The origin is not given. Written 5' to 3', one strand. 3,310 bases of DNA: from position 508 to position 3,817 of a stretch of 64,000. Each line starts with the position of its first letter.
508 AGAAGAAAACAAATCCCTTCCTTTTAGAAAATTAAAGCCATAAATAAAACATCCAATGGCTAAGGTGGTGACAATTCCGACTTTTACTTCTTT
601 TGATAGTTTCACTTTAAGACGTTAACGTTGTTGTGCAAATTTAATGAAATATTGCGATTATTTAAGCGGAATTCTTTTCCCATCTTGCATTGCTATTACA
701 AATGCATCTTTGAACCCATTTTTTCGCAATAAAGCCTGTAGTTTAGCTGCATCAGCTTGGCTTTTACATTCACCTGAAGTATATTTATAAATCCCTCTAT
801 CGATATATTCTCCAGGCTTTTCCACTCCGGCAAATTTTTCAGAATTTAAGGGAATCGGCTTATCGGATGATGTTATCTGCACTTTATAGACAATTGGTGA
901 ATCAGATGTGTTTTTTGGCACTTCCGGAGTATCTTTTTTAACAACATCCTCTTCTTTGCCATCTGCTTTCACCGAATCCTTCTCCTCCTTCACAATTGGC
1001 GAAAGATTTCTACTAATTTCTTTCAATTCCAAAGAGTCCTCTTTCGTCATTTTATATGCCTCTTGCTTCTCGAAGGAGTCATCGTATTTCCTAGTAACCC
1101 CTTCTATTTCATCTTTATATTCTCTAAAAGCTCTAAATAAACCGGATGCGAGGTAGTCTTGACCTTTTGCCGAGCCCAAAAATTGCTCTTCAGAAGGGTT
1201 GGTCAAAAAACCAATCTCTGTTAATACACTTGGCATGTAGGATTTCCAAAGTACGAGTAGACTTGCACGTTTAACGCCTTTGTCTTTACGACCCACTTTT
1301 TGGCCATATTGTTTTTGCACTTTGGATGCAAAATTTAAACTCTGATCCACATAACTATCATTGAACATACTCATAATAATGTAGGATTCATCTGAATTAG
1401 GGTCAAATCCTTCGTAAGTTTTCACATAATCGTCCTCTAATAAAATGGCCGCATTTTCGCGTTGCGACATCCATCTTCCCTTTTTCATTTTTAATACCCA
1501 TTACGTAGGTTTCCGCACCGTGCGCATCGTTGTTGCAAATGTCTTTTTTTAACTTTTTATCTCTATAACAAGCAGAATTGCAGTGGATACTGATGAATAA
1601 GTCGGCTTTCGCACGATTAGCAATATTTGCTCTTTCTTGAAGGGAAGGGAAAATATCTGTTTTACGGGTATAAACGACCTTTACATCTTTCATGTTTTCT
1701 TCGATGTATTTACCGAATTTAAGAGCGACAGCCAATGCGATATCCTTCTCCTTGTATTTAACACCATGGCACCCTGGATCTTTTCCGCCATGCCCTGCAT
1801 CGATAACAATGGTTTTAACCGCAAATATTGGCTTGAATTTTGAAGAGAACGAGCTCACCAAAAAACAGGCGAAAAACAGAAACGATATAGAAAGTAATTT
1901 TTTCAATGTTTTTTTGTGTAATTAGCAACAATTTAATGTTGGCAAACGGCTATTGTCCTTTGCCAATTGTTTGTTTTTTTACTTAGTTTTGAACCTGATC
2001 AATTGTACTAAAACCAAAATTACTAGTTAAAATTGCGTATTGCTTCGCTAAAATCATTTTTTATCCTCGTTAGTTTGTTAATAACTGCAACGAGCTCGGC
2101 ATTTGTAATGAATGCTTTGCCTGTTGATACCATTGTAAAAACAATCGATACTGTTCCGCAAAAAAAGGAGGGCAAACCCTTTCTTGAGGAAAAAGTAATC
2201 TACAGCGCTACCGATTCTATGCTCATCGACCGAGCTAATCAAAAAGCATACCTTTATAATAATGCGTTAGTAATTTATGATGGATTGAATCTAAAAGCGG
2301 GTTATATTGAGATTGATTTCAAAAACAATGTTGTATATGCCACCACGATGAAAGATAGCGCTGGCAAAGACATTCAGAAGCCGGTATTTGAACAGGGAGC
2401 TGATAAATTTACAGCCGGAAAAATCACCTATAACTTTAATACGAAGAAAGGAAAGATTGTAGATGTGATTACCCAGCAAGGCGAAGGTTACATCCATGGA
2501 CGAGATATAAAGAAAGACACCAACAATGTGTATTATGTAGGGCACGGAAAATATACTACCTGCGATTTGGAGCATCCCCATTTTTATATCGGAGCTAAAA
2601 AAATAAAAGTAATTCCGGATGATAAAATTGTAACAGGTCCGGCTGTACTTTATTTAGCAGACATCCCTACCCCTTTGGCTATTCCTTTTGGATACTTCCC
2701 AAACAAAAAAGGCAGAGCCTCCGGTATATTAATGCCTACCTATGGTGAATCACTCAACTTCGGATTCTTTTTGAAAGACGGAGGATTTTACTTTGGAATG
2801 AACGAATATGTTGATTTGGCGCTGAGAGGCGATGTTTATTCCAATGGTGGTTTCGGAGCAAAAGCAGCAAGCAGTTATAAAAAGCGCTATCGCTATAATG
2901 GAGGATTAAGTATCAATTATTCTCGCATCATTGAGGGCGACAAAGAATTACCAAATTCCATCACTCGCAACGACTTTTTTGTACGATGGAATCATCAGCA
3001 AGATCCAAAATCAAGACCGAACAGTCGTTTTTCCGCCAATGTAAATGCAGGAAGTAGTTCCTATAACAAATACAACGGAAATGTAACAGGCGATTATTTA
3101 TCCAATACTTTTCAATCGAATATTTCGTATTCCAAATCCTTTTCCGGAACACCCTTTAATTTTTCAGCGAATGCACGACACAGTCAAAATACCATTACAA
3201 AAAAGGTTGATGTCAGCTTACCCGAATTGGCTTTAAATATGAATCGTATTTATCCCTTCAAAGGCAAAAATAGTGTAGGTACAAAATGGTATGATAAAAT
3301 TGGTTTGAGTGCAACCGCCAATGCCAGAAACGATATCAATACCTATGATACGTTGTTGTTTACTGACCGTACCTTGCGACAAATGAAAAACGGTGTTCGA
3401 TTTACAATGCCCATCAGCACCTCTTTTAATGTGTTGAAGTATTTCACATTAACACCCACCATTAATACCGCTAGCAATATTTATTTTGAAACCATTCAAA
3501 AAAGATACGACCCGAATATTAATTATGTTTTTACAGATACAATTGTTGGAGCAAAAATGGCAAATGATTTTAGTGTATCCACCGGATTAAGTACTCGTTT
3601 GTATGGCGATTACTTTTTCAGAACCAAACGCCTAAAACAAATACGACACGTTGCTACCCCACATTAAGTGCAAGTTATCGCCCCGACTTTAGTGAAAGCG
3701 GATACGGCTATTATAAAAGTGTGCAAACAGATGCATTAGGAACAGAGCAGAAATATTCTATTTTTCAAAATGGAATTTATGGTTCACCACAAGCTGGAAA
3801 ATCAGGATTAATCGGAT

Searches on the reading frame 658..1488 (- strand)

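Call 77: search_protein_families(library=pfam, proteins=[window:658-1488:-], max_evalue=0.001)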
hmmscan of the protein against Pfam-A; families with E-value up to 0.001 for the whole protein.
window:658-1488:- (276 aa): 1 family
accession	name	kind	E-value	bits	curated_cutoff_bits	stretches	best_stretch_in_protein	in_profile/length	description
PF01520.23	Amidase_3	-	1.8e-14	54.6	27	1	42-120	93-171/174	N-acetylmuramoyl-L-alanine amidase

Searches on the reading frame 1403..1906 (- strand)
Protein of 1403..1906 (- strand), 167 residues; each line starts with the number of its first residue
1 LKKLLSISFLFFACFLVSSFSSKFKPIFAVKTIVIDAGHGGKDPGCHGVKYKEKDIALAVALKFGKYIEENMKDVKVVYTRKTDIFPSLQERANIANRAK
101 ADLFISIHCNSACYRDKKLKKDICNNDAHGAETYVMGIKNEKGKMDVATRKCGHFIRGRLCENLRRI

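Call 77: search_protein_families(library=pfam, proteins=[window:1403-1906:-], max_evalue=0.001)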
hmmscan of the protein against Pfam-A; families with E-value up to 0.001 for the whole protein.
window:1403-1906:- (167 aa): 1 family
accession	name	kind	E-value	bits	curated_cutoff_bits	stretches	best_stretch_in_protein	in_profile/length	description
PF01520.23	Amidase_3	-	4.9e-30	105.3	27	1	33-142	1-99/174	N-acetylmuramoyl-L-alanine amidase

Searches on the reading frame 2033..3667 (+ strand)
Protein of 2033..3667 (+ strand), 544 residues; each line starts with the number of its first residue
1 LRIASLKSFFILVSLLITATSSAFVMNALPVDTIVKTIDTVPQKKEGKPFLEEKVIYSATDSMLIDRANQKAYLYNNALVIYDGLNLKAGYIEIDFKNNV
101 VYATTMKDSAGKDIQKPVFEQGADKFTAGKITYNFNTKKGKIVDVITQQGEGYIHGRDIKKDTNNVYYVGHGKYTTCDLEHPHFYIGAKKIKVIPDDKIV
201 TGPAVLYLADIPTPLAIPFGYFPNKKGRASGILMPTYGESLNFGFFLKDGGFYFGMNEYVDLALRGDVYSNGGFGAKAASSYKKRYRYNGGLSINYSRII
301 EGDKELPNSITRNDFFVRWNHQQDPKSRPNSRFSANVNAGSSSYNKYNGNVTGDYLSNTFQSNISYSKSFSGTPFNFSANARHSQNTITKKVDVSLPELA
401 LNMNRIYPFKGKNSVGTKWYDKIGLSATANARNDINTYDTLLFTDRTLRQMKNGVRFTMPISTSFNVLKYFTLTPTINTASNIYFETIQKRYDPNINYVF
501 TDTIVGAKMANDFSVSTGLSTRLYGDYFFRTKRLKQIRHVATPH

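Call 53: search_protein_families(library=pfam, proteins=[window:2033-3667:+], max_evalue=0.1)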
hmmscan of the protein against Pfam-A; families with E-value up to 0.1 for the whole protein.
window:2033-3667:+ (544 aa): 1 family
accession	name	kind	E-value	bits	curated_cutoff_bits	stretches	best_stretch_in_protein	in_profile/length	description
PF19838.5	LptD_2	-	3.2e-125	418.8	22.5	1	199-543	1-343/464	LptD protein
